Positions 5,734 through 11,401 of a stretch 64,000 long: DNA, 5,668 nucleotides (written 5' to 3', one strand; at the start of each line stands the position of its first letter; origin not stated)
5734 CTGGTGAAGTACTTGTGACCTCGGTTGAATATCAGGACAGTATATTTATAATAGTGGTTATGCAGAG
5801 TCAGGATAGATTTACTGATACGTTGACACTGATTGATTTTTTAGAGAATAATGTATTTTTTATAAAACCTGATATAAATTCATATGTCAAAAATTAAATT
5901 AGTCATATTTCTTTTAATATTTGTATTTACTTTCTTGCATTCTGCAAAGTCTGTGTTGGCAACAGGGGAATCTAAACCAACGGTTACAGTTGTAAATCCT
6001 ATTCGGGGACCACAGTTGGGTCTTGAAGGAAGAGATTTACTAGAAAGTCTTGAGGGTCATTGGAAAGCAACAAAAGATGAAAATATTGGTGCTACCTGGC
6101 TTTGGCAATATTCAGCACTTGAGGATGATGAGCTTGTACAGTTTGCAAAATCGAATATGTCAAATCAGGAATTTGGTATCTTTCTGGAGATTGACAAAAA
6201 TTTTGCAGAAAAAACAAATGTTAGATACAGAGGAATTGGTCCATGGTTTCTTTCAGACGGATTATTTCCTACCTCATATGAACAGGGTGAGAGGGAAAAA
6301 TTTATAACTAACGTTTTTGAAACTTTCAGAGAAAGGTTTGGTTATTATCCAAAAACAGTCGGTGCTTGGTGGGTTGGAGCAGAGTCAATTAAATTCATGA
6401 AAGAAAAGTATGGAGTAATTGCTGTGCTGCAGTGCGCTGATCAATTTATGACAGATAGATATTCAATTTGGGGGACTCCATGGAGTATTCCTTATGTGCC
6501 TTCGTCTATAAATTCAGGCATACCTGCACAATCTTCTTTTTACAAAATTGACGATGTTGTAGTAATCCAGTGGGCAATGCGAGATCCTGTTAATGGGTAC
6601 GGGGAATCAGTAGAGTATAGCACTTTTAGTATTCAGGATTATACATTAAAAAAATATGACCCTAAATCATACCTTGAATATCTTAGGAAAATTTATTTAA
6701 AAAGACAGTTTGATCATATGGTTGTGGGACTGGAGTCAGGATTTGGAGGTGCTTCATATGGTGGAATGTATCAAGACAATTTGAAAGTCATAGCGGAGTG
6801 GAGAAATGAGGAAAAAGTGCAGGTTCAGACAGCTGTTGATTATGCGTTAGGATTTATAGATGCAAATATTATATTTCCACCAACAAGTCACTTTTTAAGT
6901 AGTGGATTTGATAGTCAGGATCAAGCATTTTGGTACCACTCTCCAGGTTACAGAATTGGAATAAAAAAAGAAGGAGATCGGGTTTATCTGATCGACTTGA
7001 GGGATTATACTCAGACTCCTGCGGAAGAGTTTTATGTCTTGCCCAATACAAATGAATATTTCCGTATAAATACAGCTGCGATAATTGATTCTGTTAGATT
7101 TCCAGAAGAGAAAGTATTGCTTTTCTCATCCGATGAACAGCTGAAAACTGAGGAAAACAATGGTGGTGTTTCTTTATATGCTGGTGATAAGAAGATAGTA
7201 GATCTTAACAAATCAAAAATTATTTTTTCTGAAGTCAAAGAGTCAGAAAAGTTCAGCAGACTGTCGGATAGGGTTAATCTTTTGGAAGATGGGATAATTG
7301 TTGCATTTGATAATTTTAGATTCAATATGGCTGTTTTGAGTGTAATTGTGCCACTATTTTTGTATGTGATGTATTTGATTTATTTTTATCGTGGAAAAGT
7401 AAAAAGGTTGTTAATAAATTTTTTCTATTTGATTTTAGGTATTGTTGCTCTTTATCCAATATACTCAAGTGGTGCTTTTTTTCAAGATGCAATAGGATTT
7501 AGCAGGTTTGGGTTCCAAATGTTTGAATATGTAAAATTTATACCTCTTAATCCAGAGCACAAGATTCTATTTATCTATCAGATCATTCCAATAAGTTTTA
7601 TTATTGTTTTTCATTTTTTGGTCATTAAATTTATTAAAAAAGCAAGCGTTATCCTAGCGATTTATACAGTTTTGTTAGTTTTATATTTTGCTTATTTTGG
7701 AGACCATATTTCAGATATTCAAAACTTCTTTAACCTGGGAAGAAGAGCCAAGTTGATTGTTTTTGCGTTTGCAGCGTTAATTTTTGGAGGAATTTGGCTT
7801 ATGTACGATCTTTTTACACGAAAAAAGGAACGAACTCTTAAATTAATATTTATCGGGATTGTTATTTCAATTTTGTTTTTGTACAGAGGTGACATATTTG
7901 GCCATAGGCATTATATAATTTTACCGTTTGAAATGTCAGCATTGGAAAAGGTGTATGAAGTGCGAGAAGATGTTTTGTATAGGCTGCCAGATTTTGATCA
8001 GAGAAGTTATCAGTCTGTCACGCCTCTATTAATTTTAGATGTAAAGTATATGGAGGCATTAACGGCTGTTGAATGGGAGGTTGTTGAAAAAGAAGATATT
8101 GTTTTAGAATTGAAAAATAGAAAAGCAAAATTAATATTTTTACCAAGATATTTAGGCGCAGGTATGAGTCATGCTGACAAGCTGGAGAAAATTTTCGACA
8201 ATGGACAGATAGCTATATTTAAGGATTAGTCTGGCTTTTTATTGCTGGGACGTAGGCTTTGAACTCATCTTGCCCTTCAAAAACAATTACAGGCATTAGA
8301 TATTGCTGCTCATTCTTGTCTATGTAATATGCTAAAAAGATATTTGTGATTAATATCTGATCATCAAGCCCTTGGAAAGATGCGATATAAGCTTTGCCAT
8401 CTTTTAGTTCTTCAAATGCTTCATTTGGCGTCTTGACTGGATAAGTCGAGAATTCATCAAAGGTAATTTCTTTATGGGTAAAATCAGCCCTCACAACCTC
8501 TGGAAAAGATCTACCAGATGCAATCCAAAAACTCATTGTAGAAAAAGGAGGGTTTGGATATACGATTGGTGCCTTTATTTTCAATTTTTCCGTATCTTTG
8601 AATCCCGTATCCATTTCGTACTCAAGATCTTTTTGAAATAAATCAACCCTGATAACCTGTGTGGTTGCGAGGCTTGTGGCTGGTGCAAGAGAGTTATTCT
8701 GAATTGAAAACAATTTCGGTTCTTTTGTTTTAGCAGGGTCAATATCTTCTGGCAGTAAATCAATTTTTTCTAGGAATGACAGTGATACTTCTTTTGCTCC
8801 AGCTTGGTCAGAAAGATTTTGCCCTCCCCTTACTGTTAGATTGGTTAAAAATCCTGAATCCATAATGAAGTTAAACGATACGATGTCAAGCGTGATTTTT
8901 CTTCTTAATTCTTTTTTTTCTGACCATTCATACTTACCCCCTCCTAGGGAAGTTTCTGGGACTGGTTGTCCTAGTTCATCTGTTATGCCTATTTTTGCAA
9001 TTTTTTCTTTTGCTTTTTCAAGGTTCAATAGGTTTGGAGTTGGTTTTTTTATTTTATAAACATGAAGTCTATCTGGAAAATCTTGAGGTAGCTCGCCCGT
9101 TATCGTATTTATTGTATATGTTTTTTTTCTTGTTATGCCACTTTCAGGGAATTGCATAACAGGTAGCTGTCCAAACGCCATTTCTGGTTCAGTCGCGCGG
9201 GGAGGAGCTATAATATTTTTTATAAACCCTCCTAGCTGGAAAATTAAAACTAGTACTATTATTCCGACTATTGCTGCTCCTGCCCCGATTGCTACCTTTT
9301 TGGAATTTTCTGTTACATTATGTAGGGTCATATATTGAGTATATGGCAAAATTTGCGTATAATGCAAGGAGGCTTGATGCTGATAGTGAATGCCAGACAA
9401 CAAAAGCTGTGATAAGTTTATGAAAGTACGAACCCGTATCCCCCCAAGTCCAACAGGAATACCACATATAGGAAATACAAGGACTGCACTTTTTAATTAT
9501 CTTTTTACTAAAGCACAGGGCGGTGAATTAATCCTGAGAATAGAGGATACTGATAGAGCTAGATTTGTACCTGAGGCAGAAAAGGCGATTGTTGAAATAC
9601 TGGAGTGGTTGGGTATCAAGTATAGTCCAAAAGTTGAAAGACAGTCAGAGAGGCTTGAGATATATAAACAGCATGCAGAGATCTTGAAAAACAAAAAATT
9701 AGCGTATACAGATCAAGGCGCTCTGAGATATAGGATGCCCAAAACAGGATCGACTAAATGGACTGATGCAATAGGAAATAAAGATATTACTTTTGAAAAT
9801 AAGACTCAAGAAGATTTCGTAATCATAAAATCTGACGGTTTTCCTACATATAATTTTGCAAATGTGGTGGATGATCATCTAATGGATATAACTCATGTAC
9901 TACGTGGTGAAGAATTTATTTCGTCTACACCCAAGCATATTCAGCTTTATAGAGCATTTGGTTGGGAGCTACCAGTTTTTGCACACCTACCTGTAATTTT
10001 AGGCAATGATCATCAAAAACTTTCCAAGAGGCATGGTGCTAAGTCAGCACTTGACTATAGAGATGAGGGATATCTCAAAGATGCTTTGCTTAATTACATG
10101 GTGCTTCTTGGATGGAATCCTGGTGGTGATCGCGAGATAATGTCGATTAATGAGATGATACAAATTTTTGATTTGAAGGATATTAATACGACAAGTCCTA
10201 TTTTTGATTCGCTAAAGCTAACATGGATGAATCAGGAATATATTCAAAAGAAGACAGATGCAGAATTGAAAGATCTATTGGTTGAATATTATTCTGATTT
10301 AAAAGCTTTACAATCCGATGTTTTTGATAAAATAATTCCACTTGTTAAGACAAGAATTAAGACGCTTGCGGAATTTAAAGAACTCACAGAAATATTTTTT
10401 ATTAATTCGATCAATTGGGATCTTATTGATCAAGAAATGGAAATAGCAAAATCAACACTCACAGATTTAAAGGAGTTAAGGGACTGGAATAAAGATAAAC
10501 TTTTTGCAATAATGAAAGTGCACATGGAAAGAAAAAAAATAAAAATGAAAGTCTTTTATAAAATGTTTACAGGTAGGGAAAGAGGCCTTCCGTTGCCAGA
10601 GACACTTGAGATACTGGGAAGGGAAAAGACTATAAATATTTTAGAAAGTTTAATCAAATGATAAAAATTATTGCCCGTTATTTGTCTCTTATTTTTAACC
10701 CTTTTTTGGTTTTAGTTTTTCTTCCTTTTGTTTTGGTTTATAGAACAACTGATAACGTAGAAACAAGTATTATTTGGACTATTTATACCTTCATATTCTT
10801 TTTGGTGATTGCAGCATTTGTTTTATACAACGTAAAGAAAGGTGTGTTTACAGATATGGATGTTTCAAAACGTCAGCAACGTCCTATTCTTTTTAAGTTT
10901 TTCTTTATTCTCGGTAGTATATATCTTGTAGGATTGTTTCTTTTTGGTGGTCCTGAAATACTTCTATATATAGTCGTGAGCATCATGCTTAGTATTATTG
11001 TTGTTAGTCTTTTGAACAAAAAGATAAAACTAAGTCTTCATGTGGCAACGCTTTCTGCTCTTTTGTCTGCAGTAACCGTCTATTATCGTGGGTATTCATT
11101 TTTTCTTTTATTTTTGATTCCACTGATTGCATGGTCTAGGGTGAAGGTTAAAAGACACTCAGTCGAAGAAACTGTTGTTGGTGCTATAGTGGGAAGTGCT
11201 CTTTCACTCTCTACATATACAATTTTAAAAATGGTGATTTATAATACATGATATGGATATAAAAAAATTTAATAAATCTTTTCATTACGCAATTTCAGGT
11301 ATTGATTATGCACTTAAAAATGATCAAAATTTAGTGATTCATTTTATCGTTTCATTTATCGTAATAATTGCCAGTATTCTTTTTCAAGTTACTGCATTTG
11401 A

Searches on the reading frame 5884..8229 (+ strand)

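Call 67: search_protein_families(library=pfam, proteins=[window:5884-8229:+], max_evalue=0.001)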
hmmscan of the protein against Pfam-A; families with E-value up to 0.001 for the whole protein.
window:5884-8229:+ (781 aa): 0 families

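Call 74: search_protein_families(library=pfam, proteins=[window:5884-8229:+], max_evalue=1)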
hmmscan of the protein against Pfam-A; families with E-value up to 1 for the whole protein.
window:5884-8229:+ (781 aa): 1 family
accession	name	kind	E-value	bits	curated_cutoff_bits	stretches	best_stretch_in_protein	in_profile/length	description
PF11857.13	DUF3377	-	0.18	12.2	26.5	1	471-500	15-45/72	Domain of unknown function (DUF3377)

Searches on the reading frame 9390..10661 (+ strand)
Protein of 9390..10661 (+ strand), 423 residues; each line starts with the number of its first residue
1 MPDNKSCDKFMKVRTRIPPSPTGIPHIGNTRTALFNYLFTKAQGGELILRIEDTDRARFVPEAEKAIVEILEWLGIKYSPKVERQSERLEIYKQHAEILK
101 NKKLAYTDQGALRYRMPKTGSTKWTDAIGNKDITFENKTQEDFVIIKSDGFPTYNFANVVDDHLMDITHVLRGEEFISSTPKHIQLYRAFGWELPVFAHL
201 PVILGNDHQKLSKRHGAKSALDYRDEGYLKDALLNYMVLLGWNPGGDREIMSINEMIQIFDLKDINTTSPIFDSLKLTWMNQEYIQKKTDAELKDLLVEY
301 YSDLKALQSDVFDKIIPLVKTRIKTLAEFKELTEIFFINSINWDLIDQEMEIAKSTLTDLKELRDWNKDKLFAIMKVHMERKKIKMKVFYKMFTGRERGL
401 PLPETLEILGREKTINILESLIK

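Call 67: search_protein_families(library=pfam, proteins=[window:9390-10661:+], max_evalue=0.001)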
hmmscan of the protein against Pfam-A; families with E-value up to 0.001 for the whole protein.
window:9390-10661:+ (423 aa): 2 families
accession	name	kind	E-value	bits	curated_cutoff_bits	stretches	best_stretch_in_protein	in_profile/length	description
PF00749.27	tRNA-synt_1c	-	3.8e-85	286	23.4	2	111-279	145-314/314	tRNA synthetases class I (E and Q), catalytic domain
PF19269.4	Anticodon_2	-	3.3e-16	60.4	23.6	1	297-418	6-137/141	Anticodon binding domain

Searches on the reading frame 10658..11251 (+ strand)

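Call 67: search_protein_families(library=pfam, proteins=[window:10658-11251:+], max_evalue=0.001)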
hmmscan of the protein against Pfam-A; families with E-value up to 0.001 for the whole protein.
window:10658-11251:+ (197 aa): 1 family
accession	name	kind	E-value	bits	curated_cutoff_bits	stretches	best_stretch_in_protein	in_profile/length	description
PF01569.27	PAP2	-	8.4e-06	26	27.2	1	126-191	53-126/130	PAP2 superfamily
